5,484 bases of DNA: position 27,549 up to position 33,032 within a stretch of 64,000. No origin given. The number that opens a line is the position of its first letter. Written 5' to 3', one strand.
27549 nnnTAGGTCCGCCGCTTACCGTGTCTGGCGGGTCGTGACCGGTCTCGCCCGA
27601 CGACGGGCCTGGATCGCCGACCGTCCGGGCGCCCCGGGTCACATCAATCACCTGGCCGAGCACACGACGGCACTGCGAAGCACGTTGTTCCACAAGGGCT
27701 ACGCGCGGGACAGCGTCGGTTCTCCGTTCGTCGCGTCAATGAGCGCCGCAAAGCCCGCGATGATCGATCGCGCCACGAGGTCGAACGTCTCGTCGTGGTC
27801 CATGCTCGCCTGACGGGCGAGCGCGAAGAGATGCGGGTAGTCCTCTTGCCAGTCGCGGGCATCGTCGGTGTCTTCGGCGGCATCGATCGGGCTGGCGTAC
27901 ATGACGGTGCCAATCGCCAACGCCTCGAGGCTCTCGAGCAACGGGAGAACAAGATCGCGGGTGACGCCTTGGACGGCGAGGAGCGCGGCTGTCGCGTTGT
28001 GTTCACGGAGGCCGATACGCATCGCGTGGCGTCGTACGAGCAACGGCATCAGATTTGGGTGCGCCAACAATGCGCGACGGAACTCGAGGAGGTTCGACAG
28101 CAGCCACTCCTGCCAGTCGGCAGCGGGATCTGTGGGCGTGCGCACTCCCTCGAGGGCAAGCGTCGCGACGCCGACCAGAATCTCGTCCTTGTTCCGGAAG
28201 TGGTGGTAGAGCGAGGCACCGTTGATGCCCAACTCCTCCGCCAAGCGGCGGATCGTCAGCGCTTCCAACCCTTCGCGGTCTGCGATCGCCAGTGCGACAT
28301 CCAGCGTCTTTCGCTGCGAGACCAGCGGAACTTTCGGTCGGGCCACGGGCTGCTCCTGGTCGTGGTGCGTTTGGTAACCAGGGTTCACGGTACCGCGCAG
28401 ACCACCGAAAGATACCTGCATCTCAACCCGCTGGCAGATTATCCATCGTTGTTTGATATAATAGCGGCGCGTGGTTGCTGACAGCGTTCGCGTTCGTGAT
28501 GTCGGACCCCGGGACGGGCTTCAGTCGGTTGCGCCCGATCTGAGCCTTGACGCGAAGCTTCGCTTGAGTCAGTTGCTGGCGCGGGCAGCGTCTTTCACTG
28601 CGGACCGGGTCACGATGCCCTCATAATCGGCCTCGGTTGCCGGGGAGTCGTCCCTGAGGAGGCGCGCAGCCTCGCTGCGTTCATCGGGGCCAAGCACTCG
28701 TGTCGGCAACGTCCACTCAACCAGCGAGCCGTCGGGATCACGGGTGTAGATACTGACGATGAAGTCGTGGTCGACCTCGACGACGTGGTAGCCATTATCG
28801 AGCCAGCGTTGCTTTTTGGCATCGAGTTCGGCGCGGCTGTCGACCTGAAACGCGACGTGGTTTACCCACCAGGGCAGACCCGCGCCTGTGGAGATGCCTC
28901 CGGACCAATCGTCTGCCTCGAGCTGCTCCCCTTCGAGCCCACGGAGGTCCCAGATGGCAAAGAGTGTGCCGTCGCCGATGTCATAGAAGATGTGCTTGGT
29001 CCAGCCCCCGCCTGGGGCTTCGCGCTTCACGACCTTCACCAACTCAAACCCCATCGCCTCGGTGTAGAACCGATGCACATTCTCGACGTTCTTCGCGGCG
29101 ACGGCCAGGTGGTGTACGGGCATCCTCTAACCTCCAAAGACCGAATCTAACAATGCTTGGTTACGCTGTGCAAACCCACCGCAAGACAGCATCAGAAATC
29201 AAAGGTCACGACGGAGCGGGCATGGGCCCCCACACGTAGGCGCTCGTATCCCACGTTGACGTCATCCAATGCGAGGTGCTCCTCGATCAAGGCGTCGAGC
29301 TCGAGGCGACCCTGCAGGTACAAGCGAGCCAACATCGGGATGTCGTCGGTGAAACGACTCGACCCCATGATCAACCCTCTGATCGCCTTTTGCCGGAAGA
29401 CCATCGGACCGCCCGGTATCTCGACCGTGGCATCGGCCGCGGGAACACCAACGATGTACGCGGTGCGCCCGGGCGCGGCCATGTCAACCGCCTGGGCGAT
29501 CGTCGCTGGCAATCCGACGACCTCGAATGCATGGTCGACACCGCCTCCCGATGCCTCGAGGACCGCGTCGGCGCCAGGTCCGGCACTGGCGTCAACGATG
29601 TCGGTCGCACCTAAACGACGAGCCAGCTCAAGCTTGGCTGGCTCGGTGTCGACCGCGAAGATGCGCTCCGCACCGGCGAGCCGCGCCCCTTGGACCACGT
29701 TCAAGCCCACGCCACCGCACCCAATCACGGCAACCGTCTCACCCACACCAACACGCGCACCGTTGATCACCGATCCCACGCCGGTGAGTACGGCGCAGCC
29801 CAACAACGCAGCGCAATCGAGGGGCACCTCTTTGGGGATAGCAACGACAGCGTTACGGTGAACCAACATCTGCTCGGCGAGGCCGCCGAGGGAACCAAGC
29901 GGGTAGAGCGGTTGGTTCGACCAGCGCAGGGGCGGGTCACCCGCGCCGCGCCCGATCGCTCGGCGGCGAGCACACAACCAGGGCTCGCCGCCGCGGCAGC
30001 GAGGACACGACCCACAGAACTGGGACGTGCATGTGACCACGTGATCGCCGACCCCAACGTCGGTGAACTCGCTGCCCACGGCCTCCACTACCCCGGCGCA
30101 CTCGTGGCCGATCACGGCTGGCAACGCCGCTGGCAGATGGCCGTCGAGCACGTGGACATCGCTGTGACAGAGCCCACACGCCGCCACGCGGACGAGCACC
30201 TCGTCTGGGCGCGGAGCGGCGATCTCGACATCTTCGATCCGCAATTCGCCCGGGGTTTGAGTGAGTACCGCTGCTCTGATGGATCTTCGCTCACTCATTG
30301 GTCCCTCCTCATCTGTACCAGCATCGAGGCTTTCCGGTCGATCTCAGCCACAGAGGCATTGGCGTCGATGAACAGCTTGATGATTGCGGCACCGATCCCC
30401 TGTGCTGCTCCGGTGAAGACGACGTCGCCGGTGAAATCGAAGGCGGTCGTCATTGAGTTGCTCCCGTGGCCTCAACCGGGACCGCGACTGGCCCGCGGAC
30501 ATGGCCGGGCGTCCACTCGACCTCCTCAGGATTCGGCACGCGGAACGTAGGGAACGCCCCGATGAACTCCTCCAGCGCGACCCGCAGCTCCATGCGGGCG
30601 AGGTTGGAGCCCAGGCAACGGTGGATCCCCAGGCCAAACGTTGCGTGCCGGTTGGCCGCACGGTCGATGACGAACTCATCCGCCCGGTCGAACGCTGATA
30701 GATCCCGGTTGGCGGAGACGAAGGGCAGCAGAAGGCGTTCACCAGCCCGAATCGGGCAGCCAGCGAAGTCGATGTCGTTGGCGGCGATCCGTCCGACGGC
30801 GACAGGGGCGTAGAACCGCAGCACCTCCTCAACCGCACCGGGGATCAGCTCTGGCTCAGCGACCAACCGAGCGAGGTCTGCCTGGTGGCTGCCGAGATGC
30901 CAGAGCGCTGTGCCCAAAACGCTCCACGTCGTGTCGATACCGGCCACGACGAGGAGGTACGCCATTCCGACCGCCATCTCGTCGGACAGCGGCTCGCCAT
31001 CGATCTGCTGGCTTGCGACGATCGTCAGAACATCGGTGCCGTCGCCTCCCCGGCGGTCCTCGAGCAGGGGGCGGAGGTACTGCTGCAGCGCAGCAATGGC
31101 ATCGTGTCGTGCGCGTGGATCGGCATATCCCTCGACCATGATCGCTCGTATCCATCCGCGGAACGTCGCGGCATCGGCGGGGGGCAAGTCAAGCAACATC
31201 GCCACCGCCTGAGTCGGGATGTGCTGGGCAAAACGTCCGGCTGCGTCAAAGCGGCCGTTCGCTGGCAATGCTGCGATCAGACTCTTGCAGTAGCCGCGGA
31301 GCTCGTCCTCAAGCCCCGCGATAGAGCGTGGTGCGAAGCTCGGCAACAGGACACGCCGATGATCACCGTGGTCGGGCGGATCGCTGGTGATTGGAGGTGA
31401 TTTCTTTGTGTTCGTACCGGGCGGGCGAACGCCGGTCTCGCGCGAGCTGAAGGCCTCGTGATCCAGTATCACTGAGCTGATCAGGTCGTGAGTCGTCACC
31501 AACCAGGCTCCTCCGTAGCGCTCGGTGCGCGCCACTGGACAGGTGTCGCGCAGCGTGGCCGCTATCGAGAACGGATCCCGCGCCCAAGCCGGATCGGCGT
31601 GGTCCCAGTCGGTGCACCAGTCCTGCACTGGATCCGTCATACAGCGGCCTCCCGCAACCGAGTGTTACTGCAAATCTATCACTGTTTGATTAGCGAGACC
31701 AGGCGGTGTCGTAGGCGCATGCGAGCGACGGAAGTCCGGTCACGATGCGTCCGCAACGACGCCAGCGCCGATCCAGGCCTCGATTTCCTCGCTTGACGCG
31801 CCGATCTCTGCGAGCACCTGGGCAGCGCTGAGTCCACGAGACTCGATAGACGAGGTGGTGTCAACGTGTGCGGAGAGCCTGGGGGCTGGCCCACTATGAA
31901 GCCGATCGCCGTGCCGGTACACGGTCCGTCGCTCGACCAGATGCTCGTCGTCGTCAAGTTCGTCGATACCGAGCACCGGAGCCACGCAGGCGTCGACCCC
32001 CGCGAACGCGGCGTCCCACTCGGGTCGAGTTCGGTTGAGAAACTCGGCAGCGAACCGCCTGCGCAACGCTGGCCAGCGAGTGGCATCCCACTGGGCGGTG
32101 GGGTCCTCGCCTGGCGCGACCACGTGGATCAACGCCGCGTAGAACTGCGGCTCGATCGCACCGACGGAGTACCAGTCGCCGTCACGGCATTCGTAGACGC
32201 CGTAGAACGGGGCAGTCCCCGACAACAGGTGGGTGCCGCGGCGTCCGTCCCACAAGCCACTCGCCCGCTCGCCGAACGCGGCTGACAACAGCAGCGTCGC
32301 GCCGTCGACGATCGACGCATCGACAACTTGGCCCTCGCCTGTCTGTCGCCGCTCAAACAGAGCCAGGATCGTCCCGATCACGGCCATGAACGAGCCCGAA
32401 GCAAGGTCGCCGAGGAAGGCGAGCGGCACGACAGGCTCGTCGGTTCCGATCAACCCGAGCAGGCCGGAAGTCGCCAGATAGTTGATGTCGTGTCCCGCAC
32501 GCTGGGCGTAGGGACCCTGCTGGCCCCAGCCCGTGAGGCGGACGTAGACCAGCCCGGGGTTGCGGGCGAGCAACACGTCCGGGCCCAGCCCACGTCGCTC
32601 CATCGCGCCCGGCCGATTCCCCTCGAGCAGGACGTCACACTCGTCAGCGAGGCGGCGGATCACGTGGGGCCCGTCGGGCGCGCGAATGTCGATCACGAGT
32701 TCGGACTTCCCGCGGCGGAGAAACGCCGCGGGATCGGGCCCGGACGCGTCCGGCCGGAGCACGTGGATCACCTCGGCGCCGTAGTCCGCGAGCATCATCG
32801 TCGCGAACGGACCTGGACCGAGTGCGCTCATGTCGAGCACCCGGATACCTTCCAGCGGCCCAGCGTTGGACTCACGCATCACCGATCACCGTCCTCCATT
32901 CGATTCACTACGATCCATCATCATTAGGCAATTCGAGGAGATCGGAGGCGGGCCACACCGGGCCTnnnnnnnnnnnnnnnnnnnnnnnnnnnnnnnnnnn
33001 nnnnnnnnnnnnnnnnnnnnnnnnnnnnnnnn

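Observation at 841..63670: Pervasive short tandem micro-duplications (mostly 15-nt units), in-frame inside genes, by eye confined to the two housekeeping flanks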

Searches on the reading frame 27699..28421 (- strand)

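Call 26: search_protein_families(library=pfam, proteins=[window:27699-28421:-], max_evalue=0.00001)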
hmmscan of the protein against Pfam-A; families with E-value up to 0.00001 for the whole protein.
window:27699-28421:- (240 aa): 2 families
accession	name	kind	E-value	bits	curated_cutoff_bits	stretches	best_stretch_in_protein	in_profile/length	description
PF00440.29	TetR_N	-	1.4e-12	47.6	24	1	40-82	2-44/47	Bacterial regulatory proteins, tetR family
PF02909.22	TetR_C_1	-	8.7e-08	32.6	21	1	95-226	1-144/146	Tetracyclin repressor-like, C-terminal domain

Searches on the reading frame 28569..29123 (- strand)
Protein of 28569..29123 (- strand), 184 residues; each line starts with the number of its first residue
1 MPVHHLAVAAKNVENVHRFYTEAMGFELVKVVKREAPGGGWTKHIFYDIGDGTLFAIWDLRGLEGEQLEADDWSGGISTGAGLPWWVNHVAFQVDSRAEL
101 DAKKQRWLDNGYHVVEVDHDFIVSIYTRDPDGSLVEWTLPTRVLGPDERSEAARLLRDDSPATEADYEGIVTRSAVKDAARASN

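Call 27: search_protein_families(library=pfam, proteins=[window:28569-29123:-], max_evalue=0.00001)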
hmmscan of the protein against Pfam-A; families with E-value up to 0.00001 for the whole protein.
window:28569-29123:- (184 aa): 1 family
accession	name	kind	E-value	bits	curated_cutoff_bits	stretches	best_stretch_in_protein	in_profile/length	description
PF00903.31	Glyoxalase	-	1.2e-10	42.2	20.6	1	3-136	2-120/121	Glyoxalase/Bleomycin resistance protein/Dioxygenase superfamily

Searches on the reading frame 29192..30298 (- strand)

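Call 27: search_protein_families(library=pfam, proteins=[window:29192-30298:-], max_evalue=0.00001)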
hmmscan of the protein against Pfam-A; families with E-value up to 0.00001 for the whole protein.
window:29192-30298:- (368 aa): 3 families
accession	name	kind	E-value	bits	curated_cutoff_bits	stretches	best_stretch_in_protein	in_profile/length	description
PF08240.17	ADH_N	-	2.7e-26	92.3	23.5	1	31-156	2-104/104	Alcohol dehydrogenase GroES-like domain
PF00107.32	ADH_zinc_N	-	2.8e-26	92.4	31.8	1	196-324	1-128/129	Zinc-binding dehydrogenase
PF16912.11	Glu_dehyd_C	-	3.3e-06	27.2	34.9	1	187-353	32-200/211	Glucose dehydrogenase C-terminus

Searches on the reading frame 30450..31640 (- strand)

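Call 27: search_protein_families(library=pfam, proteins=[window:30450-31640:-], max_evalue=0.00001)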
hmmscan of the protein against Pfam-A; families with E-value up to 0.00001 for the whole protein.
window:30450-31640:- (396 aa): 1 family
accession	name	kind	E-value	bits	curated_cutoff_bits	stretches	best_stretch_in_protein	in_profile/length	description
PF00067.27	p450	-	5.2e-22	78.7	22.8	1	150-363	192-432/462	Cytochrome P450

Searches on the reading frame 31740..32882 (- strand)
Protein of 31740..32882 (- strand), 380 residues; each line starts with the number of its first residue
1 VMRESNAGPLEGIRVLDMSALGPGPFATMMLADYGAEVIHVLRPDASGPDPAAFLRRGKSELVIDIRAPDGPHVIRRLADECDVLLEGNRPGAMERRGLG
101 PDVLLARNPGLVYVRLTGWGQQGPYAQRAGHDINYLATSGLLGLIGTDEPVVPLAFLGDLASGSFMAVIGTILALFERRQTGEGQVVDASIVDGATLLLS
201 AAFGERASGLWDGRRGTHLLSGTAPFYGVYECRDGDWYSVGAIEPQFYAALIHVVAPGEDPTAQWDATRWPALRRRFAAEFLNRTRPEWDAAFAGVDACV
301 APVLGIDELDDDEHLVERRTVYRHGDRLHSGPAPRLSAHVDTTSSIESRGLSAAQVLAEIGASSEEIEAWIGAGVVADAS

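Call 27: search_protein_families(library=pfam, proteins=[window:31740-32882:-], max_evalue=0.00001)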
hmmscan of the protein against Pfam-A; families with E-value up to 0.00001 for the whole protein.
window:31740-32882:- (380 aa): 1 family
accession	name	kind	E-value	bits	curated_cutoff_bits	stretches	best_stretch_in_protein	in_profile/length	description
PF02515.22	CoA_transf_3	-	1.4e-75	255.2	23.3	1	10-343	1-351/366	CoA-transferase family III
